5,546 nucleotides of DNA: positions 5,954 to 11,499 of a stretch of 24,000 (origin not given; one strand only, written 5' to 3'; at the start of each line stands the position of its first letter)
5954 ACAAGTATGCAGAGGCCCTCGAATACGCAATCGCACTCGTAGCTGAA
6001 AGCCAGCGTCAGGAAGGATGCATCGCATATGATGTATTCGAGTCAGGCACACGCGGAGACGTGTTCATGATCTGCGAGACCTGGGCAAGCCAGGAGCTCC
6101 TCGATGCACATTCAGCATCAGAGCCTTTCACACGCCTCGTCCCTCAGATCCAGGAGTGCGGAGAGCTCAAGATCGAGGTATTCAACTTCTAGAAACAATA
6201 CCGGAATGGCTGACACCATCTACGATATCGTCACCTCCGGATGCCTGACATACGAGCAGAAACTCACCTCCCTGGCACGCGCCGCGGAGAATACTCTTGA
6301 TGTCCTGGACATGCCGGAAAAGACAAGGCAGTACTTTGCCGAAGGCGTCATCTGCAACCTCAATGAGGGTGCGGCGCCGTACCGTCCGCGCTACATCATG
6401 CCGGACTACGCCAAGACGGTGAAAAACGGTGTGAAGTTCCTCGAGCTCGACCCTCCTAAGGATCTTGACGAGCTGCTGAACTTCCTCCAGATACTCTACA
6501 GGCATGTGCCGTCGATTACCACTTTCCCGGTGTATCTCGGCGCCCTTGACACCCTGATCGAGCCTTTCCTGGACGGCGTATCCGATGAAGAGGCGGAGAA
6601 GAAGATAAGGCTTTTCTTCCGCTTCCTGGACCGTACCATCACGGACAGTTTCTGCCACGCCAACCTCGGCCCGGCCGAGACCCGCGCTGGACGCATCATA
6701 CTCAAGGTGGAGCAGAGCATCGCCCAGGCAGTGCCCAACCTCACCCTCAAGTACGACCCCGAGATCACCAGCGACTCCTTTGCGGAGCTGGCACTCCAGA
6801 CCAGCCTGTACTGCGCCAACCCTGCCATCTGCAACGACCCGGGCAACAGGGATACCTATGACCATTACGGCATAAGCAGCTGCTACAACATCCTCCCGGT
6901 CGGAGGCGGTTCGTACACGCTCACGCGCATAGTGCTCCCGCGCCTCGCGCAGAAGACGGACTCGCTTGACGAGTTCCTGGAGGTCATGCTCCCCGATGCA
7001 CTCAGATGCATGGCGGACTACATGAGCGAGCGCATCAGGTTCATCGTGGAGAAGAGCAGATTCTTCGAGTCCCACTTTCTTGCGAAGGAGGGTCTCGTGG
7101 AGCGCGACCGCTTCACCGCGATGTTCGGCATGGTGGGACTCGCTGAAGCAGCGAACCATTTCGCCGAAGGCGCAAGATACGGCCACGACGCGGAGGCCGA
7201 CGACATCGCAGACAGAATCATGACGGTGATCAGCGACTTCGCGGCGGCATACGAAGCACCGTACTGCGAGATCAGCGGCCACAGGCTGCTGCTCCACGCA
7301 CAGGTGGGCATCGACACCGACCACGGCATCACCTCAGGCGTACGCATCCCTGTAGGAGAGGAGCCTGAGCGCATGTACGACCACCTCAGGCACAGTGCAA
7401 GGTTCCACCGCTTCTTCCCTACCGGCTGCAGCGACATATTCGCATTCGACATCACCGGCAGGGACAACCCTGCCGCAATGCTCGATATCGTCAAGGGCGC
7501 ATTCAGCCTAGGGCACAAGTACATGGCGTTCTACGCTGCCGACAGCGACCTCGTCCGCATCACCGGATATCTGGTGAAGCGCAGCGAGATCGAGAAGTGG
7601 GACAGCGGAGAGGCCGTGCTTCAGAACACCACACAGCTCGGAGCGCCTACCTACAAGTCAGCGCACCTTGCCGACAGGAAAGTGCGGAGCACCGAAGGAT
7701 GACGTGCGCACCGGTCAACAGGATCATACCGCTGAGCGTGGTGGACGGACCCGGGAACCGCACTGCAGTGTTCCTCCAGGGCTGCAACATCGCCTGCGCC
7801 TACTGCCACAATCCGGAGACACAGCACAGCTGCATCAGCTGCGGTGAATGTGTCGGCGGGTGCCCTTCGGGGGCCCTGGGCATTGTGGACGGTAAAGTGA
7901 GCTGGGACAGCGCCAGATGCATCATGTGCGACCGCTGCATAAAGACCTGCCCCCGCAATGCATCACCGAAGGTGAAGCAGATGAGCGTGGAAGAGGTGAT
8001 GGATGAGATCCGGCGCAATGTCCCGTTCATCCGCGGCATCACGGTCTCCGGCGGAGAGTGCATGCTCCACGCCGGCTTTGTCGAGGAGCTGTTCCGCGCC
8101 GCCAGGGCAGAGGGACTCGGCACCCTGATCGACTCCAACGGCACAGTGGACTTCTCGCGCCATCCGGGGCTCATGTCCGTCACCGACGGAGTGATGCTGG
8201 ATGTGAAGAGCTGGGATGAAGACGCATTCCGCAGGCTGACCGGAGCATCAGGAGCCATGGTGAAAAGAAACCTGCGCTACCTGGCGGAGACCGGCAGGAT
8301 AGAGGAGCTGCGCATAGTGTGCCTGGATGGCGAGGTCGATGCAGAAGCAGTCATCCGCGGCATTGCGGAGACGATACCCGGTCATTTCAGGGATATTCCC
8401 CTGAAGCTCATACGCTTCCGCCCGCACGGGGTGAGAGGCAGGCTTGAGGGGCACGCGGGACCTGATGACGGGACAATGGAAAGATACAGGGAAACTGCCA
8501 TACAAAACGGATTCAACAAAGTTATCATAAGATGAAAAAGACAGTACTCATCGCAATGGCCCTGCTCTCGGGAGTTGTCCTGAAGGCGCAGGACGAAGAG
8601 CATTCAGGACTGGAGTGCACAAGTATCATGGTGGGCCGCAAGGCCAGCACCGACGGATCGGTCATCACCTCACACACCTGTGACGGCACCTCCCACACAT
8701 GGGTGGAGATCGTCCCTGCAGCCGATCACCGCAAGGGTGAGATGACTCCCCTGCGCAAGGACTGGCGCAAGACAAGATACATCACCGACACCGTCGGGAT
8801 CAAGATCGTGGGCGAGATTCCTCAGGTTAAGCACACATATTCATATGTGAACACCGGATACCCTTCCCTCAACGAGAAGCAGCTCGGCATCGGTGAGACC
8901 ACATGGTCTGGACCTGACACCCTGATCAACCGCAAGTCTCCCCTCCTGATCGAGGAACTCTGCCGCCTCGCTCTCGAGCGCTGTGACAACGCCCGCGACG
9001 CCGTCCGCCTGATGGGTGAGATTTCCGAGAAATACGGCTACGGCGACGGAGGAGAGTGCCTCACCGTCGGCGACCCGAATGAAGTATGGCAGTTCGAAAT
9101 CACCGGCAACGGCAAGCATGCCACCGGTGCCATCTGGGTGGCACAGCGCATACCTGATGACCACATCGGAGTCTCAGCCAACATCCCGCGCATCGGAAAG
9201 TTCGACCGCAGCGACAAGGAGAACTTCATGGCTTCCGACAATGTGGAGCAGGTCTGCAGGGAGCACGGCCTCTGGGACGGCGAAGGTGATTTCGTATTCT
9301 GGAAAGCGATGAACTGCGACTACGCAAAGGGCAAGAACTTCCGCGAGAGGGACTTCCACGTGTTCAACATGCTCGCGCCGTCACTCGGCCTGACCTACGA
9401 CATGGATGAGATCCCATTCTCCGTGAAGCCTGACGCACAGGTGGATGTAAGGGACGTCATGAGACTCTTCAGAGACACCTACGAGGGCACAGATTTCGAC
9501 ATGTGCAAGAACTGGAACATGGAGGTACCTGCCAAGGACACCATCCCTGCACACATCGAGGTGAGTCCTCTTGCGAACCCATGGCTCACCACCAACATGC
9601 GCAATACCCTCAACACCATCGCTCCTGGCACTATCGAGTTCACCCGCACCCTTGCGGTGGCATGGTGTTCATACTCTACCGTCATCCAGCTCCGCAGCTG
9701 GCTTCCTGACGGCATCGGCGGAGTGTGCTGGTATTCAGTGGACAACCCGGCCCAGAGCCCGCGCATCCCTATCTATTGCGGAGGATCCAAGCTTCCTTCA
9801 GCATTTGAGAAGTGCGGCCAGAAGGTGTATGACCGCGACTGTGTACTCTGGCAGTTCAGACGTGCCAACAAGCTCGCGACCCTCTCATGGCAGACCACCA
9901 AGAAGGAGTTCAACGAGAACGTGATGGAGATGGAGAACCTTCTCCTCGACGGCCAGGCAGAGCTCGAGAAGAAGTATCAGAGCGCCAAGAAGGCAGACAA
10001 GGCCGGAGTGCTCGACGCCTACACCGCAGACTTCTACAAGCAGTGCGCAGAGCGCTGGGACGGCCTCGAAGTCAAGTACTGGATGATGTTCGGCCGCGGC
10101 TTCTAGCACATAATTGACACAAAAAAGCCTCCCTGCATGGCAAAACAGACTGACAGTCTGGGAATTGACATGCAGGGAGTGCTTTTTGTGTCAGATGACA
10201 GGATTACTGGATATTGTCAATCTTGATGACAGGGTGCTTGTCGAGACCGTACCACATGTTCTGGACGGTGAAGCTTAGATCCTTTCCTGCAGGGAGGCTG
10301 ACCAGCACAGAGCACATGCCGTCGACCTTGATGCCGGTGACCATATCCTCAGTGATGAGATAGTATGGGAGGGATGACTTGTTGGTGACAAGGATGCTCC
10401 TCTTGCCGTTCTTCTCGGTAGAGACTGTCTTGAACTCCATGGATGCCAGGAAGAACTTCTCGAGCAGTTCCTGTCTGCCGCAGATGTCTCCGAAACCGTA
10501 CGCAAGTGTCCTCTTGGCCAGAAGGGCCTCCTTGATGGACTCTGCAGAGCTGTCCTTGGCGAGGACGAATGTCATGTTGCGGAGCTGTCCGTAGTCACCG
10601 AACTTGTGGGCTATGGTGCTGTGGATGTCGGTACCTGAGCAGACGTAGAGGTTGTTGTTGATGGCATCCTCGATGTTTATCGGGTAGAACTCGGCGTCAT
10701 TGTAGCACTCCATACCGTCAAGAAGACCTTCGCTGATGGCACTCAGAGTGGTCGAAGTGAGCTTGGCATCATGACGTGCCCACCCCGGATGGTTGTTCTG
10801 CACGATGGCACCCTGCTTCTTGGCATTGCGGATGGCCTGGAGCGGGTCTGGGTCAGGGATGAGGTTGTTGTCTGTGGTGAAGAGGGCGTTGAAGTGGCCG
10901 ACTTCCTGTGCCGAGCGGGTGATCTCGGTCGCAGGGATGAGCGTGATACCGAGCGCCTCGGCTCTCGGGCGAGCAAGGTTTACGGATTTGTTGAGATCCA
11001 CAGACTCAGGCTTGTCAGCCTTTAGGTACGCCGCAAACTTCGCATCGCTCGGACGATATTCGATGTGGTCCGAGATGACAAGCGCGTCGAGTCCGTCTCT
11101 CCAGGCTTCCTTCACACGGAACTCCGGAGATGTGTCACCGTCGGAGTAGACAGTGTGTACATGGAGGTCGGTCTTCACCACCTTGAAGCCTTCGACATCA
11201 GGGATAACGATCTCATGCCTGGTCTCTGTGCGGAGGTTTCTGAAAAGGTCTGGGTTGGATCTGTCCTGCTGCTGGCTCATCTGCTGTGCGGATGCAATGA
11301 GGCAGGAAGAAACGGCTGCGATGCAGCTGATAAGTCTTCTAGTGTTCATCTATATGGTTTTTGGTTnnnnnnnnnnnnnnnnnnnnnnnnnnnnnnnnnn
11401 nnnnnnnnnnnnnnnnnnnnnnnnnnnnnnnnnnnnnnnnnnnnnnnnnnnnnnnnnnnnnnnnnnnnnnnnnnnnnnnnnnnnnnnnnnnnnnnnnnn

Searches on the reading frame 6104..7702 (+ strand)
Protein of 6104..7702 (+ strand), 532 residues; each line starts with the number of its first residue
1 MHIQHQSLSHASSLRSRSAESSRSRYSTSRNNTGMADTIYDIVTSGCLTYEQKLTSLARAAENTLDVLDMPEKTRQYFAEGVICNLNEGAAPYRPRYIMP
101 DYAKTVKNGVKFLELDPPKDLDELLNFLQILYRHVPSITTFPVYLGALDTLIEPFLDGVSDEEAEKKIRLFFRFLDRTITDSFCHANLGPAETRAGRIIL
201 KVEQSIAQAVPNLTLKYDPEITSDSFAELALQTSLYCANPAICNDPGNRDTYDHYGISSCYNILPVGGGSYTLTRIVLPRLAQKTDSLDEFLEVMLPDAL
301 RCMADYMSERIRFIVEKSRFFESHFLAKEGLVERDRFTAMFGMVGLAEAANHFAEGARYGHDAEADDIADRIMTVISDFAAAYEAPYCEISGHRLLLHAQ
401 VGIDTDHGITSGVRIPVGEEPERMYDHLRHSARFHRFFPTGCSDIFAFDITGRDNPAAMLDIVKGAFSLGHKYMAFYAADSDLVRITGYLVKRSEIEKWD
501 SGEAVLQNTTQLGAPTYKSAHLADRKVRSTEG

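Call 5: search_protein_families(library=pfam, proteins=[window:6104-7702:+])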
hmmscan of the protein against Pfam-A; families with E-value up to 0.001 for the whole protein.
window:6104-7702:+ (532 aa): 2 families
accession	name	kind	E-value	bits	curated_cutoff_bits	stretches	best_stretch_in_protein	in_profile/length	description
PF11230.13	YjjI-like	-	7.2e-209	694.6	23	1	48-528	1-485/485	Glycyl radical enzyme YjjI-like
PF13597.11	NRDD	-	1e-07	31.5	26.2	1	267-475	275-503/562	Anaerobic ribonucleoside-triphosphate reductase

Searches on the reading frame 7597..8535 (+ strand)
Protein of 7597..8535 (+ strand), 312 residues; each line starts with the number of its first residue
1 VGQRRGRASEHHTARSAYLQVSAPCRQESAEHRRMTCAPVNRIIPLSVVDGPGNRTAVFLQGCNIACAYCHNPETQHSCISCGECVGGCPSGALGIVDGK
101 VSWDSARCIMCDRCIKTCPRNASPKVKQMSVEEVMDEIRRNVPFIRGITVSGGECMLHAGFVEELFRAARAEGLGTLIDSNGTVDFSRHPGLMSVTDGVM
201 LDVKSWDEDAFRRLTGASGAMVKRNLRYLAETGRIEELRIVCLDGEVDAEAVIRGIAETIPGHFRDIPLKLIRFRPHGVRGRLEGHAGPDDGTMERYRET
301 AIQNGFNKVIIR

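Call 5: search_protein_families(library=pfam, proteins=[window:7597-8535:+])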
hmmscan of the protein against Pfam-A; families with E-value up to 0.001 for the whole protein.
window:7597-8535:+ (312 aa): 8 families
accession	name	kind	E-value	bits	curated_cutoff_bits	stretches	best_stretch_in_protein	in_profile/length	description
PF04055.27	Radical_SAM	-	5.5e-16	59.6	29.5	1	59-250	3-158/166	Radical SAM superfamily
PF13353.11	Fer4_12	-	3.4e-12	47.3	22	1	49-183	1-92/137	4Fe-4S single cluster domain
PF13187.11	Fer4_9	-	1.7e-07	31.5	27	1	79-122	2-51/52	4Fe-4S dicluster domain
PF13237.11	Fer4_10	-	2.3e-07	31.1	25.5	1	77-119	7-53/53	4Fe-4S dicluster domain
PF12837.12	Fer4_6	-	4.5e-07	30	25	1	100-122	1-23/24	4Fe-4S binding domain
PF12838.12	Fer4_7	-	4.6e-07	30.7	27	1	78-122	1-52/52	4Fe-4S dicluster domain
PF00037.32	Fer4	-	5e-07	29.7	21.1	1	102-122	2-22/24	4Fe-4S binding domain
PF14697.11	Fer4_21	-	9.4e-05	22.9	35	1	76-120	5-53/59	4Fe-4S dicluster domain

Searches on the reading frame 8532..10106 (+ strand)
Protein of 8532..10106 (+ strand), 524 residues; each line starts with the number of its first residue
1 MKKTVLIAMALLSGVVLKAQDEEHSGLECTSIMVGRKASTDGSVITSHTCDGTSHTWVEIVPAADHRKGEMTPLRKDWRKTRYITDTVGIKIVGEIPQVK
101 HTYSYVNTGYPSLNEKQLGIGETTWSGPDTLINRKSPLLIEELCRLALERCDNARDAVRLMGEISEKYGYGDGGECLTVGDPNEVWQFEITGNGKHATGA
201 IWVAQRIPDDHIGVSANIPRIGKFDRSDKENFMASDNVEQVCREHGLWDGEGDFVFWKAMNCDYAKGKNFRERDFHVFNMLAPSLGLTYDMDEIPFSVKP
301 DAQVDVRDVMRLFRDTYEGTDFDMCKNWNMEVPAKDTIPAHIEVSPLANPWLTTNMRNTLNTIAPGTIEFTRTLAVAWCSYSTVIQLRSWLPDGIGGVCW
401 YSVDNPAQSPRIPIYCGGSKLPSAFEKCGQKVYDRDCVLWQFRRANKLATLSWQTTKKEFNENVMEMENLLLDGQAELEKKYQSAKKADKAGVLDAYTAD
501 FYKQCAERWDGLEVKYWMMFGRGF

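Call 5: search_protein_families(library=pfam, proteins=[window:8532-10106:+])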
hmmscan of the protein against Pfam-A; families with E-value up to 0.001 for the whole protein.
window:8532-10106:+ (524 aa): 1 family
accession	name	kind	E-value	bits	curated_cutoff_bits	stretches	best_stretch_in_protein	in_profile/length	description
PF03577.20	Peptidase_C69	-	1e-55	189.8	23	1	29-462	2-398/402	Peptidase family C69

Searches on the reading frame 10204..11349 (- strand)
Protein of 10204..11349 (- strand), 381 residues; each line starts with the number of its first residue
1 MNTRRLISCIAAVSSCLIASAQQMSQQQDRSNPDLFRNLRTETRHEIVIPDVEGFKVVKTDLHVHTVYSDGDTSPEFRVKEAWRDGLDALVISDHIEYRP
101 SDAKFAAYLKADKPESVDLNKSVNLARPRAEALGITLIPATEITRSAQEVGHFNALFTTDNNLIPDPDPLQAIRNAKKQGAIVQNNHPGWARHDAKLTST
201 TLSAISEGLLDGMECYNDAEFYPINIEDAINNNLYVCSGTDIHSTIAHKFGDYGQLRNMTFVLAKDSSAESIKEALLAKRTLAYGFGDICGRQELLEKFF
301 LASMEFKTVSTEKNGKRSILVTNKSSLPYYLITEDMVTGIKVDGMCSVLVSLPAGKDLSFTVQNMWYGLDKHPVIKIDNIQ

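Call 5: search_protein_families(library=pfam, proteins=[window:10204-11349:-])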
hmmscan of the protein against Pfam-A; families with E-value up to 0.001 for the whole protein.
window:10204-11349:- (381 aa): 1 family
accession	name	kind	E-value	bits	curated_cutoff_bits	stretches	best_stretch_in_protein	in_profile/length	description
PF02811.25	PHP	-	1.6e-06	28.9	26.4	1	61-111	1-49/164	PHP domain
